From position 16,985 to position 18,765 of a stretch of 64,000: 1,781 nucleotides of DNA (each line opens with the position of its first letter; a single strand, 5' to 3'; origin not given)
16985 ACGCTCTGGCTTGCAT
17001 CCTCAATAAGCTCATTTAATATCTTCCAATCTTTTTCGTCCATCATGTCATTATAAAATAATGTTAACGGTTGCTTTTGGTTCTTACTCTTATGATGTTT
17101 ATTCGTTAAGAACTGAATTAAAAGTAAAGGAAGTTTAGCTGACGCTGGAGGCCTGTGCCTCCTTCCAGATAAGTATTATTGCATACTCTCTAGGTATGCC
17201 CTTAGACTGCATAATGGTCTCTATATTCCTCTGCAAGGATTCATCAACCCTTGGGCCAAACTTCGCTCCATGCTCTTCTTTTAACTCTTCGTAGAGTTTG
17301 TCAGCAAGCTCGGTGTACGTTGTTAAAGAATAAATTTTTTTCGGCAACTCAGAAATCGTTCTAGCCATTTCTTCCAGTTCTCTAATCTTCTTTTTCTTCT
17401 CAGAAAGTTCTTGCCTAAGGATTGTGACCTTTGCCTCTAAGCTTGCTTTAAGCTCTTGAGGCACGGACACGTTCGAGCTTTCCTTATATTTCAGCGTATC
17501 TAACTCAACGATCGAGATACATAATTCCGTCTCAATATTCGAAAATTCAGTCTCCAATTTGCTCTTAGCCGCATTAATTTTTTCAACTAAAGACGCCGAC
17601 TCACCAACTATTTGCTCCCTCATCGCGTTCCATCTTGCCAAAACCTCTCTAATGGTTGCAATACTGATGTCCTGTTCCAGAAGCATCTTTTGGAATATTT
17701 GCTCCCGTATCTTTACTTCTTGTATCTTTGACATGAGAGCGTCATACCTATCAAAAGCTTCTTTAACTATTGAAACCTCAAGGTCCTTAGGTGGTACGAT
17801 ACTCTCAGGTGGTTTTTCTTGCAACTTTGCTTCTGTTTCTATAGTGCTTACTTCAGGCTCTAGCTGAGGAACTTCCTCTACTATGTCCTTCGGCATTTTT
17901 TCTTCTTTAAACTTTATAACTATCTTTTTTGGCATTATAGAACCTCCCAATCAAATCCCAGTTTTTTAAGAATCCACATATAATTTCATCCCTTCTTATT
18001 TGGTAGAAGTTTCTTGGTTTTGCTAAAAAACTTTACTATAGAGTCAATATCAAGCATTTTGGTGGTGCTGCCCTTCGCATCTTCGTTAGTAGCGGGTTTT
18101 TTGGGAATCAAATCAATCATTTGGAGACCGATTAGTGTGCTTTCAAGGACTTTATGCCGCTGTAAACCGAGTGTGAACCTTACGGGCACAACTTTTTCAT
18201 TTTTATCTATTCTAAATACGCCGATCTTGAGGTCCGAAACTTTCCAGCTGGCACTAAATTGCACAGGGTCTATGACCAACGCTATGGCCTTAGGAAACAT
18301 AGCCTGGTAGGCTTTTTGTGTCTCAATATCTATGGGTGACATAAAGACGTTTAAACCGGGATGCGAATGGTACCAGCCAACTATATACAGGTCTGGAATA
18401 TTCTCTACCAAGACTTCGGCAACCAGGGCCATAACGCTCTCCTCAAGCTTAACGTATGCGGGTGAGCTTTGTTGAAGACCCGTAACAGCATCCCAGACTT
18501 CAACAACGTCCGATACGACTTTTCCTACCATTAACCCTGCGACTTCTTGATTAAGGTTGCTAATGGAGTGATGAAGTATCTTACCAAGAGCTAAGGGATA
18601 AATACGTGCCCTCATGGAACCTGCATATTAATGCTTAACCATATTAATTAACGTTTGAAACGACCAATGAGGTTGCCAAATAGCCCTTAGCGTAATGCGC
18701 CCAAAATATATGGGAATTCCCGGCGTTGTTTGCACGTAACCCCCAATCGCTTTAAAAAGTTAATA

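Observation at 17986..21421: Complete eukaryote-type ubiquitylation cassette in an archaeal operon (Rpn11-like, Ub, E2, E1, RING)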

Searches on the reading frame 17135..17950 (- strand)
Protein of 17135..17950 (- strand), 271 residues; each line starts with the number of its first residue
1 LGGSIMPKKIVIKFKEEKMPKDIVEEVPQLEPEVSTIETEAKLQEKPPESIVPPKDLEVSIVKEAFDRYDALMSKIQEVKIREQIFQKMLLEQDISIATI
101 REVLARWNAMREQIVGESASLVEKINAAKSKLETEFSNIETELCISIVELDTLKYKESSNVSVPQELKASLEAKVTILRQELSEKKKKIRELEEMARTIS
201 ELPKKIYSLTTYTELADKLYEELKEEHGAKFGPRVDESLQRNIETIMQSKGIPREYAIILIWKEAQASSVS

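Call 3: search_protein_families(library=pfam, proteins=[window:17135-17950:-], max_evalue=0.1)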
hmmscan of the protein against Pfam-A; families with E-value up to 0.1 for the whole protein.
window:17135-17950:- (271 aa): 7 families
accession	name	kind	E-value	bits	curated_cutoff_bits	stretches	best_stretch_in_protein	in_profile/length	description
PF15273.11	NHS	-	0.014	13.9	27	1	38-214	920-1064/1485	NHS-like protein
PF14932.11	HAUS-augmin3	-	0.017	15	29.4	1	112-208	65-161/260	HAUS augmin-like complex subunit 3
PF18535.6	Gal11_ABD1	-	0.036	14.6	31.8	1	10-75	12-72/82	Gal11 activator-binding domain (ABD1)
PF17060.10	MPS2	-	0.041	13.4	28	1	150-229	162-239/395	Monopolar spindle protein 2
PF07544.18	Med9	-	0.046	14.2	26.9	1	170-221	23-74/80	RNA polymerase II transcription mediator complex subunit 9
PF09177.16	STX6_10_61_N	-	0.077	14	29.4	0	165-210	35-77/99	Syntaxin 6/10/61, N-terminal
PF11083.13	Relaxase_C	-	0.094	13.4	30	0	74-129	65-120/125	C-terminal helical hairpin domain from relaxase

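Call 41: search_protein_families(library=padloc, proteins=[window:17135-17950:-], max_evalue=0.01)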
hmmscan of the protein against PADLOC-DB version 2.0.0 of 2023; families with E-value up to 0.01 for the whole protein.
window:17135-17950:- (271 aa): 3 families
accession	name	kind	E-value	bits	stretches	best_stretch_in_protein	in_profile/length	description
PDLC03865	LmuB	-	1.4e-05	21.5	1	65-223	518-687/1007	-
PDLC00513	JetC1|JetC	-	0.0022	14.1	1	82-218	218-347/1140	DUF3584 domain; MukB-like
PDLC02722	PbeC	-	0.0087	12.7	0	63-241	337-510/643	PbeC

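Call 42: search_protein_families(library=ncbifam, proteins=[window:17135-17950:-], max_evalue=0.01)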
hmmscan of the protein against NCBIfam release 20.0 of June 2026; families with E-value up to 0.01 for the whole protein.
window:17135-17950:- (271 aa): 1 family
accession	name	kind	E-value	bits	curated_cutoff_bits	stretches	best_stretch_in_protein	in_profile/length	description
TIGR03007.1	pepcterm_ChnLen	equivalog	0.0017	16.7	278.85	1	165-228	313-379/498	XrtA system polysaccharide chain length determinant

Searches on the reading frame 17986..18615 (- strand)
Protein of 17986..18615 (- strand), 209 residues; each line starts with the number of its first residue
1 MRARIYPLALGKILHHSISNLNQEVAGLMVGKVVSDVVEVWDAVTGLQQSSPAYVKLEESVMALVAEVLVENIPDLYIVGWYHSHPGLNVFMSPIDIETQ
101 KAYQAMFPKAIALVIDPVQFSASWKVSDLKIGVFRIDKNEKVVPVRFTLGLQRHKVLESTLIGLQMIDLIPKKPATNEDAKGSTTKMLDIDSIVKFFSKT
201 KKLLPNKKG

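Call 3: search_protein_families(library=pfam, proteins=[window:17986-18615:-], max_evalue=0.1)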
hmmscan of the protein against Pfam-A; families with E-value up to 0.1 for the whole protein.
window:17986-18615:- (209 aa): 3 families
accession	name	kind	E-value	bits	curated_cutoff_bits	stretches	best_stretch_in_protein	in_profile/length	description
PF01398.27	JAB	-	9.9e-20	70.9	22.5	1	4-108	7-116/117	JAB1/Mov34/MPN/PAD-1 ubiquitin protease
PF03665.18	UPF0172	-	3.3e-06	27.6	24.4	1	5-125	4-123/192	Uncharacterised protein family (UPF0172)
PF14464.11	Prok-JAB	-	4.6e-06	26.9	25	1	11-103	6-93/114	Prokaryotic homologs of the JAB domain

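Call 20: search_solved_structures(query=window:17986-18615:-, show_alignments=1, max_evalue=1e-8)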
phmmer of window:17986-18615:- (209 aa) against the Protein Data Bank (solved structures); distinct sequences matched with E-value up to 1e-8: 36.
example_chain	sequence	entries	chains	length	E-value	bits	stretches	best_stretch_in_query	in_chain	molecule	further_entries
6fju_A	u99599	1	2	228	3.9e-59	203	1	1-170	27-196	26S proteasome regulatory subunit N11-like protein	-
6fjv_A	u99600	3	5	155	1.5e-53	184.8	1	2-144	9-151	26S proteasome regulatory subunit N11-like protein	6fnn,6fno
4ocl_B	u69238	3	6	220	6.3e-19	71.8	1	5-122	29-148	26S proteasome regulatory subunit RPN11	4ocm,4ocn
5u4p_B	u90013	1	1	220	6.3e-19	71.8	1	5-122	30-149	26S proteasome regulatory subunit RPN11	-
5w83_B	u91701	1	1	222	6.5e-19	71.8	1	5-122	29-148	Ubiquitin carboxyl-terminal hydrolase RPN11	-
4owp_B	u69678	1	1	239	7.7e-19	71.5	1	5-122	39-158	26S proteasome regulatory subunit RPN11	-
4o8x_B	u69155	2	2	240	7.7e-19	71.5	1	5-122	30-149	26S proteasome regulatory subunit RPN11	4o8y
6fvt_V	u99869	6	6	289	1.1e-18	71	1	5-122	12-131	Ubiquitin carboxyl-terminal hydrolase RPN11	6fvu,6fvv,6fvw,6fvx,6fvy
3jck_G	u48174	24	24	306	1.3e-18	70.8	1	5-122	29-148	Ubiquitin carboxyl-terminal hydrolase RPN11 | 26S PROTEASOME REGULATORY SUBUNIT RPN11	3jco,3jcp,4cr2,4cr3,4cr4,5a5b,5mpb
5vfp_c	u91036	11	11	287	4e-18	69.2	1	5-125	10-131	26S proteasome non-ATPase regulatory subunit 14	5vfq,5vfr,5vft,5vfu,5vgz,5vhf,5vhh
22mm_c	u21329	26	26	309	4.8e-18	68.9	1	5-125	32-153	26S proteasome non-ATPase regulatory subunit 14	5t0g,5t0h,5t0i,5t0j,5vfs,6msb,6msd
12bm_c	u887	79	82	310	4.8e-18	68.9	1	5-125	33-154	26S proteasome non-ATPase regulatory subunit 14 | Proteasome (Prosome, macropain) 26S subunit, non-ATPase, 14 | RPN11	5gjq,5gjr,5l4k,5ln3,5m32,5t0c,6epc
8usb_c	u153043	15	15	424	8.4e-18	68.1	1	5-124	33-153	26S proteasome non-ATPase regulatory subunit 14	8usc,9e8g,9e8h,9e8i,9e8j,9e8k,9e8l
9w39_c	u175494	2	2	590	1.5e-17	67.3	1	5-124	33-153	Ubiquitin C-terminal hydrolase PSMD14,Uncharacterized protein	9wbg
8amz_V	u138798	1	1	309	7.1e-17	65.1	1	5-122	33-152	26S proteasome regulatory subunit RPN11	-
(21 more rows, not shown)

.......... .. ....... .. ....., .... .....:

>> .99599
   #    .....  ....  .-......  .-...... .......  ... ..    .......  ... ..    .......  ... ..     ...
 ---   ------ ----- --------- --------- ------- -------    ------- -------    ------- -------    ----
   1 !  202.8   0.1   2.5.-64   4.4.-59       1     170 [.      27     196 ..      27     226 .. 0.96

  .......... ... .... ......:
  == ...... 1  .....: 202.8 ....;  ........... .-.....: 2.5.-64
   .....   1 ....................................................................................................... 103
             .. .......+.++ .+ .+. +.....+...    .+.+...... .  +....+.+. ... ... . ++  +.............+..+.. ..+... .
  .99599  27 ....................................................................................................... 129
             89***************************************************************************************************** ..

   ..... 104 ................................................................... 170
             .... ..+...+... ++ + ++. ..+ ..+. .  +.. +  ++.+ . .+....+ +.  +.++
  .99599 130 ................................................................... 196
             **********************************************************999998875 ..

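Call 41: search_protein_families(library=padloc, proteins=[window:17986-18615:-], max_evalue=0.01)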
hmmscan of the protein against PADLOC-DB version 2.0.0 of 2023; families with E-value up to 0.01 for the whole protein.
window:17986-18615:- (209 aa): 4 families
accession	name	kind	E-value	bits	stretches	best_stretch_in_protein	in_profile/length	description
PDLC00890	JAB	-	1.5e-05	22.5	1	9-103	18-115/157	JAB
PDLC00896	JAB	-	0.0036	15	1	18-102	29-117/159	JAB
PDLC00899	JAB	-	0.0041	14.8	0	66-114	81-133/160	JAB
PDLC00891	JAB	-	0.0044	14.5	1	19-101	30-112/159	JAB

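Call 42: search_protein_families(library=ncbifam, proteins=[window:17986-18615:-], max_evalue=0.01)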
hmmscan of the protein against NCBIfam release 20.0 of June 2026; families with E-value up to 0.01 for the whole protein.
window:17986-18615:- (209 aa): 1 family
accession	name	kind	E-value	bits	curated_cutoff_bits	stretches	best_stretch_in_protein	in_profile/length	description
NF041370.1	desamp_Halo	equivalog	0.00012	21.9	130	1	12-115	10-109/133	desampylase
